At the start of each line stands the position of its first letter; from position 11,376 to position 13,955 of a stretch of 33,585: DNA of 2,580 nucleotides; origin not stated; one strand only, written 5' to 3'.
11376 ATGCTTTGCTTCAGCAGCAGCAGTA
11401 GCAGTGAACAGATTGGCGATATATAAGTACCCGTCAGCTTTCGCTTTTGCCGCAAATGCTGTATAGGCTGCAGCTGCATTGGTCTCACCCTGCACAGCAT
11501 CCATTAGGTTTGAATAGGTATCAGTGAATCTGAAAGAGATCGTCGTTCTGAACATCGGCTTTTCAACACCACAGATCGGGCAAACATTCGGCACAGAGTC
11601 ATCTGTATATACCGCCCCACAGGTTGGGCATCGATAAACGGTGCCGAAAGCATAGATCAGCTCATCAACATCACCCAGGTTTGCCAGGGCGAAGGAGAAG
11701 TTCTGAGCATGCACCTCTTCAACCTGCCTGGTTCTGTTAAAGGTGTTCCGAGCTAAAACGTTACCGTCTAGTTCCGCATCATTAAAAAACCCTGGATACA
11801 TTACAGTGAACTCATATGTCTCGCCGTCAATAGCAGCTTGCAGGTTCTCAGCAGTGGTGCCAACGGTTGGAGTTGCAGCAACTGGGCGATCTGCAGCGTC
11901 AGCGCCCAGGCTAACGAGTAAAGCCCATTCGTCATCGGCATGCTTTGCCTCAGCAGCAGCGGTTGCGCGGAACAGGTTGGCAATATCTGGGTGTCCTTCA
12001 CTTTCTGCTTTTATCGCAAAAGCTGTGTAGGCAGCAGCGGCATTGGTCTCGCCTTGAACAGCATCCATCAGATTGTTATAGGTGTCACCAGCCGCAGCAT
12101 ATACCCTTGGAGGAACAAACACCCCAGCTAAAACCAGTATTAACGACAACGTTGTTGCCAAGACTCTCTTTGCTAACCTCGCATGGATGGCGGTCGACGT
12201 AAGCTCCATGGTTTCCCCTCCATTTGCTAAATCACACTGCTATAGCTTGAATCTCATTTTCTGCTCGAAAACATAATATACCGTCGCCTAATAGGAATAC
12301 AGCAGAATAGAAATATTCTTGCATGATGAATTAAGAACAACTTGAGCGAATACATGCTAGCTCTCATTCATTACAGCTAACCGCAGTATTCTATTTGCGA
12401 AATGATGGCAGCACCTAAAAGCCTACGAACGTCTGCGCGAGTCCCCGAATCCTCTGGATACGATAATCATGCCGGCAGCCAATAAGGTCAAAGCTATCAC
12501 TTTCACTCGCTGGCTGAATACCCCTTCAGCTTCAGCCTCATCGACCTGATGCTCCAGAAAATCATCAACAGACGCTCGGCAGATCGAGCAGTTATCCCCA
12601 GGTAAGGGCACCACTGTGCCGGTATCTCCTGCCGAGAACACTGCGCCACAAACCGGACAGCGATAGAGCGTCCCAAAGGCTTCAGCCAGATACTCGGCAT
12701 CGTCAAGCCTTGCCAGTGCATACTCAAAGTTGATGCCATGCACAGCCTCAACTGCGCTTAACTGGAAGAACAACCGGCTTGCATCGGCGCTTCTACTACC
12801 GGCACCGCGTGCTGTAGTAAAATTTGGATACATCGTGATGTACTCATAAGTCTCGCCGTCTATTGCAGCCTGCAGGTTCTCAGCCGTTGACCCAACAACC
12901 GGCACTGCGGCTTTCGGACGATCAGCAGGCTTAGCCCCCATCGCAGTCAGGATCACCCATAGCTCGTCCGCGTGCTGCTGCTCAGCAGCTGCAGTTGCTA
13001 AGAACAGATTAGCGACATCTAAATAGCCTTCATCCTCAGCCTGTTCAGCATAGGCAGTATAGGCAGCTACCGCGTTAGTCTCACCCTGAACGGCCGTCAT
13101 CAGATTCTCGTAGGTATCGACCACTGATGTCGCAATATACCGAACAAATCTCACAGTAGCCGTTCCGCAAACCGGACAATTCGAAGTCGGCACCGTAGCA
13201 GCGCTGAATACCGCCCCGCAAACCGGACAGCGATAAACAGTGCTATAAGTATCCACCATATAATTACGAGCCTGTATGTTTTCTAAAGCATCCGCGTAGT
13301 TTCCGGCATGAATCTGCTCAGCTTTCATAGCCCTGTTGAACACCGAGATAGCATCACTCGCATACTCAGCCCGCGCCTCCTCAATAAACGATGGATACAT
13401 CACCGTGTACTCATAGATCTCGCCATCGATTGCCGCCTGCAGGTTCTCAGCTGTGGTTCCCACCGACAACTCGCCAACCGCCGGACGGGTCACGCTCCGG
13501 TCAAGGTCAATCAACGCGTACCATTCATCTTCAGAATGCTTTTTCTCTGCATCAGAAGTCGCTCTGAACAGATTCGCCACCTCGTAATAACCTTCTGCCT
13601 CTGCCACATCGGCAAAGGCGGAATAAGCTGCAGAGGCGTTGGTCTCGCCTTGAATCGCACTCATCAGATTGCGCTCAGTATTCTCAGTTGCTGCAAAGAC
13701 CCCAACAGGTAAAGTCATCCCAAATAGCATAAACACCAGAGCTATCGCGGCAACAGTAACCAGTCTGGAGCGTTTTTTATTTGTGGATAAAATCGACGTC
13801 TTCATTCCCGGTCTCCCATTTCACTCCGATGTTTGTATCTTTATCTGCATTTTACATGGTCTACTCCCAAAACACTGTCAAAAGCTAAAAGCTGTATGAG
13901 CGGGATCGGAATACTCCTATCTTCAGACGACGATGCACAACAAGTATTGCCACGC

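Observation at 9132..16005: Operon encoding exported, surface-anchored poly-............s (2 + 5 tandem modules) behind a beta-helix wall protein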

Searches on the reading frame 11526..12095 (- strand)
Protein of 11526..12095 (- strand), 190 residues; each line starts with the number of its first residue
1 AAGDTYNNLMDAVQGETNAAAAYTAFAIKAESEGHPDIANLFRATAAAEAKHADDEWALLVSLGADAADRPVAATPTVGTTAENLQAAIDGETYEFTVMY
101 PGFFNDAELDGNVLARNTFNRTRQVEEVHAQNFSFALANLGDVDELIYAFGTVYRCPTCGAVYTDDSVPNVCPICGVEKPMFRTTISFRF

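Call 19: search_solved_structures(query=window:11526-12095:-, max_evalue=0.001, show_alignments=3)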
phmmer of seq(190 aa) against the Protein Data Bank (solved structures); distinct sequences matched with E-value up to 0.001: 24.
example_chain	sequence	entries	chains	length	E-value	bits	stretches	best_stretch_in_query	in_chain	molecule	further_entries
1yuz_A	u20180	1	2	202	1.1e-28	103.7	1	1-182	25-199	Nigerythrin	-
1yux_A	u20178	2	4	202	1.6e-28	103.2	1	2-182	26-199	Nigerythrin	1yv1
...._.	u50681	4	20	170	3.7e-24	88.9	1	9-182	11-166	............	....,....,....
1nnq_A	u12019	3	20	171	3.8e-24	88.9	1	9-182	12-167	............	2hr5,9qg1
9onm_A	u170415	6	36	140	2.8e-19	73.1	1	4-140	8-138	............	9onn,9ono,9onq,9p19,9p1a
4di0_A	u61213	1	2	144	3.1e-19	72.9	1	4-140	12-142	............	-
8fuh_A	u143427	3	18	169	5.2e-19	72.2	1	4-140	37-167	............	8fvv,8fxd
9fj2_A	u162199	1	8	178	7.5e-19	71.6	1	5-182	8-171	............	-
1ryt_A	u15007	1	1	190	6.9e-18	68.5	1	5-182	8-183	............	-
1b71_A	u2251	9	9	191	7.1e-18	68.5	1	5-182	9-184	PROTEIN (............) | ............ | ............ all-iron(III) form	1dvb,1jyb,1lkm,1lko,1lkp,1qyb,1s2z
9onr_A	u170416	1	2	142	1.6e-17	67.3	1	4-140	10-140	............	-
1j30_A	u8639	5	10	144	1.1e-16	64.6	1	5-140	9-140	144aa long hypothetical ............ | Sulerythrin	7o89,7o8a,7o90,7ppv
7ppt_A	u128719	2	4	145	1.2e-16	64.5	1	5-140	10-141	Sulerythrin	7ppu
9s4o_A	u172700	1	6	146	1.2e-16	64.5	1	5-140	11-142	Sulerythrin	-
7o8d_A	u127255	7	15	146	1.2e-16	64.5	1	5-140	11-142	Sulerythrin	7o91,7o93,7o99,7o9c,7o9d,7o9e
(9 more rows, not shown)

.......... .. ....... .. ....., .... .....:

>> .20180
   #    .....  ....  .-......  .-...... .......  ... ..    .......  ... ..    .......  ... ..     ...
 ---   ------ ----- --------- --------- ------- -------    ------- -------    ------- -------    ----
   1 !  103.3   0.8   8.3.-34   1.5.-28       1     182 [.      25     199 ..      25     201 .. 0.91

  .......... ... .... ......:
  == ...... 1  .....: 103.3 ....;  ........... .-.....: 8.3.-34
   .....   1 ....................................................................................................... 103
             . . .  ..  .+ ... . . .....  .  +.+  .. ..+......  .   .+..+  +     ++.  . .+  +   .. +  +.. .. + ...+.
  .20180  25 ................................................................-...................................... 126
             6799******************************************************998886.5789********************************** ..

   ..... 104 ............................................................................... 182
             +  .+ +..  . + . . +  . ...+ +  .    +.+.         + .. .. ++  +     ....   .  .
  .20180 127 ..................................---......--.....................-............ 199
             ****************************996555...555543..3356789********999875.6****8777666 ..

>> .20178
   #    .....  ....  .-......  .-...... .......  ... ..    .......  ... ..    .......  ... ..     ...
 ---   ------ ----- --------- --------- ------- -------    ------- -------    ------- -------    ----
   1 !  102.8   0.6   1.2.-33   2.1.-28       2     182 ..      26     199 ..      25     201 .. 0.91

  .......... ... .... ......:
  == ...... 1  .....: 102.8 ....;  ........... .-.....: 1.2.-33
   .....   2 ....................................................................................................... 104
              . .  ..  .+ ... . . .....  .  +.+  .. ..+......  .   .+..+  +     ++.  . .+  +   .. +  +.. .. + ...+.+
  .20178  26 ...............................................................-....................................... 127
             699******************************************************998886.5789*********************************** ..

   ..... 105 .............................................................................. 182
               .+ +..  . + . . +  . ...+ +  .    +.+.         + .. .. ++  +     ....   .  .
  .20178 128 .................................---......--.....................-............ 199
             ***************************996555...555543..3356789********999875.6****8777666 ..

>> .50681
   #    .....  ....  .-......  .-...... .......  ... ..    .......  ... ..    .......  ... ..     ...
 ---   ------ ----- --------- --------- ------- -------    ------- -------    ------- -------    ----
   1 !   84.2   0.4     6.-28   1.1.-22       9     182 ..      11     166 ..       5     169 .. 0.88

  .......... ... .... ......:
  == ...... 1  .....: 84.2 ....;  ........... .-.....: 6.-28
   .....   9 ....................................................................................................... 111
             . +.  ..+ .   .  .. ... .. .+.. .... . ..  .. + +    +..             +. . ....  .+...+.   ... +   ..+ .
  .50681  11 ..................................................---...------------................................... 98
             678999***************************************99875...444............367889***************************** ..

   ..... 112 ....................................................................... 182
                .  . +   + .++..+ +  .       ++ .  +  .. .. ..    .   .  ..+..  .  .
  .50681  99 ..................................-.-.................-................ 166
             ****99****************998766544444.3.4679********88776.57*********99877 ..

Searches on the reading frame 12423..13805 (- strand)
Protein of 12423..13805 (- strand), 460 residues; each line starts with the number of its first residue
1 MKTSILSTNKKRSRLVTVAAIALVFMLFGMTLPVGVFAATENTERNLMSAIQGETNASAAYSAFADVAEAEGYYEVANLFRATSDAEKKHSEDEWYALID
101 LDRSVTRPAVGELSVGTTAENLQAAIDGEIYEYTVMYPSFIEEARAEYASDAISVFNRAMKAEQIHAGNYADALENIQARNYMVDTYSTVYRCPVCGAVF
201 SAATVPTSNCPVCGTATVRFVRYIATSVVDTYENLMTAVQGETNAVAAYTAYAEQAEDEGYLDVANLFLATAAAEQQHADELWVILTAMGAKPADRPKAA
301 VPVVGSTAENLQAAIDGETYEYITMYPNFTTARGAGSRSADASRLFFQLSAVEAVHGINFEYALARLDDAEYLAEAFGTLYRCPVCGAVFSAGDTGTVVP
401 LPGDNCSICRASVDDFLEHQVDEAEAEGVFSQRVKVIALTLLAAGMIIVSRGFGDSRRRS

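Call 3: search_protein_families(library=pfam, proteins=[window:12423-13805:-], max_evalue=0.01)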
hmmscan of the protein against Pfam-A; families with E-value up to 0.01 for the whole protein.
window:12423-13805:- (460 aa): 12 families
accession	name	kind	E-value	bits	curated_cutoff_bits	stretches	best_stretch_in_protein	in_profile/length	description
PF02915.23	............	-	1.2e-43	149.2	22.8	2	46-172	2-135/137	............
PF00210.30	Ferritin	-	5.1e-09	36.6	24.5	1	234-319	3-93/142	Ferritin-like domain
PF21349.2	RUBY_RBDX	-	8.7e-07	28.7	26.5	1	191-218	1-27/30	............, rubredoxin-like domain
PF09723.15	Zn_ribbon_8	-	2.4e-05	24.7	34.4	1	191-219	6-39/41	Zinc ribbon domain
PF23458.2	DUF7130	-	0.00024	21.4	35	0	183-218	46-81/89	Domain of unknown function (DUF7130)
PF13912.12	zf-C2H2_6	-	0.0015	18.9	25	0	190-201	1-12/27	C2H2-type zinc finger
PF09537.16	DUF2383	-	0.002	18.7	30.8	1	231-301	2-69/111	Domain of unknown function (DUF2383)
PF14354.12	Lar_restr_allev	-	0.0038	17.9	28.6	0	379-426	2-48/58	Restriction alleviation protein Lar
PF03119.21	DNA_ligase_ZBD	-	0.0038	17.5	25.8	0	209-219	1-11/27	NAD-dependent DNA ligase C4 zinc finger domain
PF18112.7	Zn-C2H2_12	-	0.0042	17.9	23.2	0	193-202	3-12/27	Autophagy receptor zinc finger-C2H2 domain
PF13465.12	zf-H2C2_2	-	0.0068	17.1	40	0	190-201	14-25/26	Zinc-finger double domain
PF24292.1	DUF7479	-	0.0076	16.8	27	0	370-390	19-40/60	Domain of unknown function (DUF7479)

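Call 6: search_protein_families(library=ncbifam, proteins=[window:12423-13805:-], max_evalue=0.1)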
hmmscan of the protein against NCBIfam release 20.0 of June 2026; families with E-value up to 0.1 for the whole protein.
window:12423-13805:- (460 aa): 19 families
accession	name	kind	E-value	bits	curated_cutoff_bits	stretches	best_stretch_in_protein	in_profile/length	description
NF045783.1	Nigrythrn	equivalog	1.6e-65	221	340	2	42-223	28-202/202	nigerythrin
NF045767.1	RuberyRbr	equivalog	1.4e-61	207.9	200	2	42-217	8-184/194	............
TIGR02605.1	CxxC_CxxC_SSSS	subfamily_domain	0.0001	22.3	31.3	1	191-222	6-42/52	FmdB family zinc ribbon protein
NF050000.1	IS1_IS1595_Zn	domain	0.00041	20.8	28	0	381-392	22-33/34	IS1/IS1595 family N-terminal zinc-binding domain-containing protein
NF058679.1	EncB_fam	subfamily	0.002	18.1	90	1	235-296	25-83/117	encapsulin nanocompartment ferritin-likeEncB family encapsulin nanocompartment ferritin-like cargo protein cargo protein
NF001605.0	PRK00398.1-2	equivalog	0.004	17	63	0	191-214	2-25/43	DNA-directed RNA polymerase subunit P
NF033497.1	rubre_like_arch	subfamily_domain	0.0043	16.7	32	1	191-216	1-25/34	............-like domain-containing protein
TIGR04402.2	mob_CxxC_CxxC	subfamily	0.0044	17.3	70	0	189-215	155-179/180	mobilome CxxCx(11)CxxC protein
TIGR03655.1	anti_R_Lar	subfamily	0.0049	17.1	39.6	0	209-222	3-16/55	Lar family restriction alleviation protein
NF009413.0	PRK12775.1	equivalog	0.0058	14.5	1895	1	182-282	812-909/1006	putative trifunctional 2-polyprenylphenol hydroxylase/glutamate synthase subunit beta/ferritin domain-containing protein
TIGR00319.1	desulf_FeS4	domain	0.0095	15.6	36.05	0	189-199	6-16/34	desulfoferrodoxin FeS4 iron-binding domain-containing protein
NF049953.1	ribbon_DG_selen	exception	0.018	15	130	1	176-214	133-168/172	zinc ribbon-containing (seleno)protein DG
NF045645.1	DVU_1557_fam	equivalog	0.031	14.4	60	0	370-390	19-40/60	DVU_1557 family redox protein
TIGR04165.1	methano_modCys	hypoth_equivalog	0.033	14.5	60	0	382-388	9-15/50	TIGR04165 family Cys-rich peptide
NF011481.0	PRK14890.1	equivalog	0.05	13.6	61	0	181-197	41-57/61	putative Zn-ribbon RNA-binding protein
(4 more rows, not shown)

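Call 49: predict_structure(alignment_id=A3)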
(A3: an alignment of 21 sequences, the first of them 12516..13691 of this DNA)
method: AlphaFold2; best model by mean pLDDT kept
length: 392 residues; sequences in the alignment: 21
mean_pLDDT: 92.7   pTM: 0.65
mean pLDDT of the five models: 92.7, 91.6, 91.2, 91.0, 90.9
residues with pLDDT >= 90: 313; 70-90: 61; 50-70: 15; < 50: 3
segments of 3 or more residues with pLDDT < 50: 390-392
pLDDT, mean of each block of 10 residues (from residue 1): 89 98 96 90 98 96 87 96 98 98 97 96 98 97 87 97 95 96 83 88 98 98 97 98 93 88 98 98 93 65 87 97 97 95 97 86 92 96 70 35
secondary structure, 60 per line:
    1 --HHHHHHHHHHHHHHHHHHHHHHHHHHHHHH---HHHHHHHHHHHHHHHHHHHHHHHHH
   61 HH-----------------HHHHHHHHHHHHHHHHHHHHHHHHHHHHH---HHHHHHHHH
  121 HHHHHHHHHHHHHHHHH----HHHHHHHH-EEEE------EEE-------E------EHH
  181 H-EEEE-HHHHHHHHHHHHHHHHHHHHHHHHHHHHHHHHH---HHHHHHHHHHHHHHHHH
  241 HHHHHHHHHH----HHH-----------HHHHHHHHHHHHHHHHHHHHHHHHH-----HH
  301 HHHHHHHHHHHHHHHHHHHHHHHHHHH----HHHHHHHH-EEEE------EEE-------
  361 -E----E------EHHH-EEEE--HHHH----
elements in order: H3-32 H36-62 H80-108 H112-137 H142-149 E151-154 E161-163 E183-186 H188-220 H224-250 H269-293 H299-327 H332-339 E341-344 E351-353 E379-382 H385-388

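Call 55: fold_search(model_id=the predicted structure, library=pdb)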
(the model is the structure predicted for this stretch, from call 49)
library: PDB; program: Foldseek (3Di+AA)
matches with E <= 10: 812; with E <= 0.001: 24
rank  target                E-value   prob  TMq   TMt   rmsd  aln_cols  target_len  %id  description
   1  1yux_A                1.4e-10  1.00  0.43  0.82   1.5       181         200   37  Mixed valant state of nigerythrin (released 2005-06-21)
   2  1yux_B                3.5e-10  1.00  0.43  0.82   1.5       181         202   37  Mixed valant state of nigerythrin (released 2005-06-21)
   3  1yuz_A                5.2e-10  1.00  0.43  0.83   2.2       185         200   37  Partially Reduced State of Nigerythrin (released 2005-06-21)
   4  1yuz_B                5.4e-10  1.00  0.44  0.83   2.1       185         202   37  Partially Reduced State of Nigerythrin (released 2005-06-21)
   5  1b71                  6.2e-07  1.00  0.33  0.65  10.3       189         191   28  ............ (released 2000-01-26)
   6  1nnq_A                9.6e-07  1.00  0.26  0.57  13.7       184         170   33  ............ from Pyrococcus furiosus Pfu-1210814 (released 2004-03-02)
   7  1ryt                  1.1e-06  1.00  0.32  0.64  10.4       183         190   30  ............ (released 1997-05-15)
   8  9qg1_A                1.8e-06  1.00  0.26  0.56  13.0       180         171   33  Natively purified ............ 16-mer from the anaerobic extremophile P. furiosus (released 2025-07-16)
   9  9fj2_A                1.1e-05  1.00  0.17  0.37  18.3       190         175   28  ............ from Clostridium difficile P28 (released 2025-06-11)
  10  9fj2_E                1.6e-05  1.00  0.17  0.36  17.9       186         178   29  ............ from Clostridium difficile P28 (released 2025-06-11)
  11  9fj2_C                5.2e-05  1.00  0.17  0.36  18.0       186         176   29  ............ from Clostridium difficile P28 (released 2025-06-11)
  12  8fxd_5                3.2e-04  1.00  0.16  0.43  15.0       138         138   36  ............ from B. pseudomallei: manganese-bound (released 2024-02-07)
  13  4di0_B                3.3e-04  1.00  0.16  0.43  14.7       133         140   38  The structure of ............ from Burkholderia pseudomallei (released 2012-02-08)
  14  4di0_A                5.9e-04  1.00  0.16  0.44  14.7       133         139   38  The structure of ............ from Burkholderia pseudomallei (released 2012-02-08)
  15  7o99_A                6.2e-04  1.00  0.17  0.46  15.7       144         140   29  diMn-sulerythrin (released 2021-12-01)
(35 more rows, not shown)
